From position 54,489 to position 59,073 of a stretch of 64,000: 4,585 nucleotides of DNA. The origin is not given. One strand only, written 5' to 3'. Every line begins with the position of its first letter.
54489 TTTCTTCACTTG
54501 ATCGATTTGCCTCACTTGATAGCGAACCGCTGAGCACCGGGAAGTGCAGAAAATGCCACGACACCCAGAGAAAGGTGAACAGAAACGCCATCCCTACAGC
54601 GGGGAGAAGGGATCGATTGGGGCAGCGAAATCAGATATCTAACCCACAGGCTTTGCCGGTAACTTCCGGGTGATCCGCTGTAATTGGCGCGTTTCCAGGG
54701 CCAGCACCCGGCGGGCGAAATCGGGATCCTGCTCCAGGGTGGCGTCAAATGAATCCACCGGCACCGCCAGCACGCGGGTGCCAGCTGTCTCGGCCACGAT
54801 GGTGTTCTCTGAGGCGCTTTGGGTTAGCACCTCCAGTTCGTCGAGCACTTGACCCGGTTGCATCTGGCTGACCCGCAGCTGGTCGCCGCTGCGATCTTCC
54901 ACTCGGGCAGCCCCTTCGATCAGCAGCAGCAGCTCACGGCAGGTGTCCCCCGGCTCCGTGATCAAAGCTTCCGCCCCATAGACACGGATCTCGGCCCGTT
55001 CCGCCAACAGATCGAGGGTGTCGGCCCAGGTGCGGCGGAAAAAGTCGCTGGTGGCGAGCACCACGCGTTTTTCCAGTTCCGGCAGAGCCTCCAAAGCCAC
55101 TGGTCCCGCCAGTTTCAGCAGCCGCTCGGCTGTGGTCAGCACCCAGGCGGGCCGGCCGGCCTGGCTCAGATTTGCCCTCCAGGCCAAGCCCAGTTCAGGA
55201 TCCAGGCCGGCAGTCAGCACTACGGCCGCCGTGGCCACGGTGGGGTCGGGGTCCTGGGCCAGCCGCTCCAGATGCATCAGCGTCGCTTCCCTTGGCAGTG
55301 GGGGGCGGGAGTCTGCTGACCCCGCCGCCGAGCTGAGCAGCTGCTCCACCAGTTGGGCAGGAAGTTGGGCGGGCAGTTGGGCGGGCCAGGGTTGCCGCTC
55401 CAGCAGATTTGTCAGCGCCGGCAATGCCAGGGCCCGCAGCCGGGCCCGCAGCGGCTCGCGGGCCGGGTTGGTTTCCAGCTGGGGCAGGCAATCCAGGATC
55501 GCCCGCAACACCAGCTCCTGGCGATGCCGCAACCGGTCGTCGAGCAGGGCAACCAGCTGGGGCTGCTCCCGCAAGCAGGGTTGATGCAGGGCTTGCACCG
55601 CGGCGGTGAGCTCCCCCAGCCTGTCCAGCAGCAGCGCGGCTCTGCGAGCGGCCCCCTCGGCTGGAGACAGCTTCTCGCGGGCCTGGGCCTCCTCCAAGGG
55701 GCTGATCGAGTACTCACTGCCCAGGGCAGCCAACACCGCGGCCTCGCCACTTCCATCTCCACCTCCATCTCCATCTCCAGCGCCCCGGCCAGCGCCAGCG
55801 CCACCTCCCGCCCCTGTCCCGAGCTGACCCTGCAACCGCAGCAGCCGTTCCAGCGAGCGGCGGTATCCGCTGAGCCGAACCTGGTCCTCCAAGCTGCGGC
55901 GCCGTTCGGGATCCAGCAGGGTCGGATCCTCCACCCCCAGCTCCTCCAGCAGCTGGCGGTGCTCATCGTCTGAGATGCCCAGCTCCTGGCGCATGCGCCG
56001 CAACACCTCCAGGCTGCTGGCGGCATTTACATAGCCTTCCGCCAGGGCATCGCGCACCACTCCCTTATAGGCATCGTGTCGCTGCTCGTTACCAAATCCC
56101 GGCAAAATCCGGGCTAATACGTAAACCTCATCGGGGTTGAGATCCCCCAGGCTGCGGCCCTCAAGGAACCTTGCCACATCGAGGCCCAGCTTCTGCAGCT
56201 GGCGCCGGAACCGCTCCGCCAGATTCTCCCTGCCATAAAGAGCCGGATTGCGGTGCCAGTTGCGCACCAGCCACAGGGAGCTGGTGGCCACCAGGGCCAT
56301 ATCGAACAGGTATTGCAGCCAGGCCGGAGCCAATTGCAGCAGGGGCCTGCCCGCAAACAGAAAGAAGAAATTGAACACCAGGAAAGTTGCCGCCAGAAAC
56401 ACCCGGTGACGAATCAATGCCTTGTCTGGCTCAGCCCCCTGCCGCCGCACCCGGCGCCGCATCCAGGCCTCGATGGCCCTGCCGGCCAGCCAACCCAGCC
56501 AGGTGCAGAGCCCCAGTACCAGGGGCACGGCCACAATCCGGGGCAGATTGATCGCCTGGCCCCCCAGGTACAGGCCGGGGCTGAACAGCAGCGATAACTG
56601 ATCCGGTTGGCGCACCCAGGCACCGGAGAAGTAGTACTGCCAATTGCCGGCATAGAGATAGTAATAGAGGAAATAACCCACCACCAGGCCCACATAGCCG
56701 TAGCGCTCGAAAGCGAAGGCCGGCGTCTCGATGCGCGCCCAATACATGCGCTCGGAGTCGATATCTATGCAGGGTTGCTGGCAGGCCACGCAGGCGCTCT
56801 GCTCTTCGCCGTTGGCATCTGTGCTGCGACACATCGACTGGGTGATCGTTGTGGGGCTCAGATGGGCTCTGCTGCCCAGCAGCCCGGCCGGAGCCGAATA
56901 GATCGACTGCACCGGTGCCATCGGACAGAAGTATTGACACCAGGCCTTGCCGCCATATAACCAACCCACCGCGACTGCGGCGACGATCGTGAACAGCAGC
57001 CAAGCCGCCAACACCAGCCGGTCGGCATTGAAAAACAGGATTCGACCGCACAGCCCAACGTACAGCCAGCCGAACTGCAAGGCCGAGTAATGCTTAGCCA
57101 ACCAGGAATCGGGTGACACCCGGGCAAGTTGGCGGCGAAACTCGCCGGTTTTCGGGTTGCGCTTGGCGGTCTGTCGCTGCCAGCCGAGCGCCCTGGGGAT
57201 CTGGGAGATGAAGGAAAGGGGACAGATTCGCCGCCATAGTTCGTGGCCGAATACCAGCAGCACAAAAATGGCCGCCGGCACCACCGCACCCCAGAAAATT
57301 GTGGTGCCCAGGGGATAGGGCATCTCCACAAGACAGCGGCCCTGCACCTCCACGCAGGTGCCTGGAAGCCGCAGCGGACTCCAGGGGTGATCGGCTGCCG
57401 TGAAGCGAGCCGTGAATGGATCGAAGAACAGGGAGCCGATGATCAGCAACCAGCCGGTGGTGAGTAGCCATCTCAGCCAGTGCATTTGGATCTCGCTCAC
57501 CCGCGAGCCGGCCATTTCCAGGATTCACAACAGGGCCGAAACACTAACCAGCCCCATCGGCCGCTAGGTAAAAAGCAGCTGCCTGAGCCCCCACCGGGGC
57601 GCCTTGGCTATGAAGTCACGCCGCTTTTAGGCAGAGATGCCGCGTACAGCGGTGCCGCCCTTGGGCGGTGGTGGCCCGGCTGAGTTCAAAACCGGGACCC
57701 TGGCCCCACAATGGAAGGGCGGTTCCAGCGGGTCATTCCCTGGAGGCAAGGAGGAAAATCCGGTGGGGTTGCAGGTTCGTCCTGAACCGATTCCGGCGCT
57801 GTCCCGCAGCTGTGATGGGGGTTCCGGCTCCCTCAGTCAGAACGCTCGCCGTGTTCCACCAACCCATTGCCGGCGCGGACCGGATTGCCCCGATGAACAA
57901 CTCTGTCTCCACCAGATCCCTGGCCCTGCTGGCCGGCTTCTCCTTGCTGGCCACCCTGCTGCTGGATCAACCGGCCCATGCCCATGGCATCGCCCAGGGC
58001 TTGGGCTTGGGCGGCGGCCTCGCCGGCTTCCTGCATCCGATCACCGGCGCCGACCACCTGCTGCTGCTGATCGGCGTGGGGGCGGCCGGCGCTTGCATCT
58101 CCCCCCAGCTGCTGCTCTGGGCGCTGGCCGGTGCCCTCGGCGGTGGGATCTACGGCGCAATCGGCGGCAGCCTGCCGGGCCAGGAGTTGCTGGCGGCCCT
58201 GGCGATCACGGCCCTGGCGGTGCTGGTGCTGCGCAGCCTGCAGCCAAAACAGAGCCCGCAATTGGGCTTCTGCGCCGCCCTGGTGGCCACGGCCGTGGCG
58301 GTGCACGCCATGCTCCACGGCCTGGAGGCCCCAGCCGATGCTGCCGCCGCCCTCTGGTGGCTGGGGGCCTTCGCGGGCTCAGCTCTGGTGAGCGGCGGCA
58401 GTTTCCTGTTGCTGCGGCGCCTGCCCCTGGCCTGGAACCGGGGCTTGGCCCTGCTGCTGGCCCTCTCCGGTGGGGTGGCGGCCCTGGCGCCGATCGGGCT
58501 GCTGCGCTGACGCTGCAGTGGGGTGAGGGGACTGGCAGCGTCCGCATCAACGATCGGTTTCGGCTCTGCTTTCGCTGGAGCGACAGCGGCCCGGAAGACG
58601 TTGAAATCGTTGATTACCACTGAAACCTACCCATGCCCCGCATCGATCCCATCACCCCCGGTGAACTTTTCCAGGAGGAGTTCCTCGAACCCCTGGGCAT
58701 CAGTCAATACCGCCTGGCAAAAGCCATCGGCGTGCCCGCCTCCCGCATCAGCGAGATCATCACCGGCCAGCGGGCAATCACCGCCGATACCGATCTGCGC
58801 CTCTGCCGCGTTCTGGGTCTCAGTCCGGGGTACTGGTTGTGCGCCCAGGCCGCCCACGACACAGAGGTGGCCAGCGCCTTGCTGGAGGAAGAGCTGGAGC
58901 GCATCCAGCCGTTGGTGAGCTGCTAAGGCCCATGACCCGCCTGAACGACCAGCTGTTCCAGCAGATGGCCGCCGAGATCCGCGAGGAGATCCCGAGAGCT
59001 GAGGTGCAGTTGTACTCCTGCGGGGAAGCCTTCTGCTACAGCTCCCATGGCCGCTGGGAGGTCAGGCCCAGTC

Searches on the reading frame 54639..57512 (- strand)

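Call 87: search_protein_families(library=ncbifam, proteins=[window:54639-57512:-], max_evalue=0.00001)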
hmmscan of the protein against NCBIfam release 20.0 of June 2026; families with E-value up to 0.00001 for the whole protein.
window:54639-57512:- (957 aa): 3 families
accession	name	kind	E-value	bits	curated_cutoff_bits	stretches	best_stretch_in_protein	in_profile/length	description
NF008732.0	PRK11753.1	equivalog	8.9e-07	28.6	266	1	829-951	12-136/214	cAMP-activated global transcriptional regulator CRP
NF041163.2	encap_f2b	equivalog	2e-06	27.2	400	1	830-945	85-202/450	family 2B encapsulin nanocompartment shell protein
TIGR03896.1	cyc_nuc_ocin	subfamily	2.7e-06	27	161.05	1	845-936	167-258/317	bacteriocin-type transport-associated protein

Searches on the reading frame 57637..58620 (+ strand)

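Call 7: search_protein_families(library=padloc, proteins=[window:57637-58620:+], max_evalue=1)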
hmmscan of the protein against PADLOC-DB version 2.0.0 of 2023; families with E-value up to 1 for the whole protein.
window:57637-58620:+ (328 aa): 0 families

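Call 8: search_protein_families(library=pfam, proteins=[window:57637-58620:+, window:57668-58507:+], max_evalue=1)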
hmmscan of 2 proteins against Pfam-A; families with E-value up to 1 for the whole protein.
window:57637-58620:+ (328 aa): 0 families

window:57668-58507:+ (280 aa): 2 families
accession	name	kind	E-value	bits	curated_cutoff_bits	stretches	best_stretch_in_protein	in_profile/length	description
PF04955.18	HupE_UreJ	-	6.1e-13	49.1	23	1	95-268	2-176/179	HupE / UreJ protein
PF24410.1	wHTH-HSP90_Na-assoc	-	0.0032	18.2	23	1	10-44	18-52/55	wHTH-Hsp90_Na associated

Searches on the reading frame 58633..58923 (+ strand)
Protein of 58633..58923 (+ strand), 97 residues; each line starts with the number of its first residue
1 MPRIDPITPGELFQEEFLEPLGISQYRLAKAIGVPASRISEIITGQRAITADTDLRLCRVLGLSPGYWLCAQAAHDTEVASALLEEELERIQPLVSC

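Call 7: search_protein_families(library=padloc, proteins=[window:58633-58923:+], max_evalue=1)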
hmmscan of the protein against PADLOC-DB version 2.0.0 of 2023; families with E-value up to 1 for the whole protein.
window:58633-58923:+ (97 aa): 9 families
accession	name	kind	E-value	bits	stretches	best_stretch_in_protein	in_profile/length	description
PDLC04775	PDC-M69A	-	3.9e-05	22.1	1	16-72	14-70/113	-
PDLC03948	RmrA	-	0.0012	15.8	1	18-76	17-75/397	-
PDLC02926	HTH_VI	-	0.0023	16.1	1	22-63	14-55/92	-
PDLC03953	RmrA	-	0.0058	13.9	1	21-64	17-60/373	-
PDLC03951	RmrA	-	0.01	12.8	1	21-73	20-71/400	-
PDLC03665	Control_protein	-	0.015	13.6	1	21-65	21-65/77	control protein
PDLC04759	PDC-M64B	-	0.02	12.9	1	16-62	33-79/135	-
PDLC04757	PDC-M64B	-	0.064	11.2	1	17-63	37-83/128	-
PDLC03982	PD-Lambda-2_B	-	0.066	10.5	1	21-71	71-120/402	-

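Call 8: search_protein_families(library=pfam, proteins=[window:58633-58923:+], max_evalue=1)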
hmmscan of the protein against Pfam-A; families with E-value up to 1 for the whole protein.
window:58633-58923:+ (97 aa): 6 families
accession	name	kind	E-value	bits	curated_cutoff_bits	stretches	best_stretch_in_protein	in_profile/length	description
PF01381.28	HTH_3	-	1.3e-11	44.8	23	1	16-68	3-55/55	Helix-turn-helix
PF13560.12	HTH_31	-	2e-06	28.5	27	1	22-65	14-58/64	Helix-turn-helix domain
PF13443.12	HTH_26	-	8.3e-06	26.4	22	1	18-66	6-55/63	Cro/C1-type HTH DNA-binding domain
PF12844.13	HTH_19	-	0.0015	18.9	30.2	1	19-69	9-58/64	Helix-turn-helix domain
PF09048.16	Cro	-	0.076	13.5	32.7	1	23-51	13-41/59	Cro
PF15943.11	YdaS_toxin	-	0.1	12.9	30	1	24-52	10-38/65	Bacterial toxin YdaS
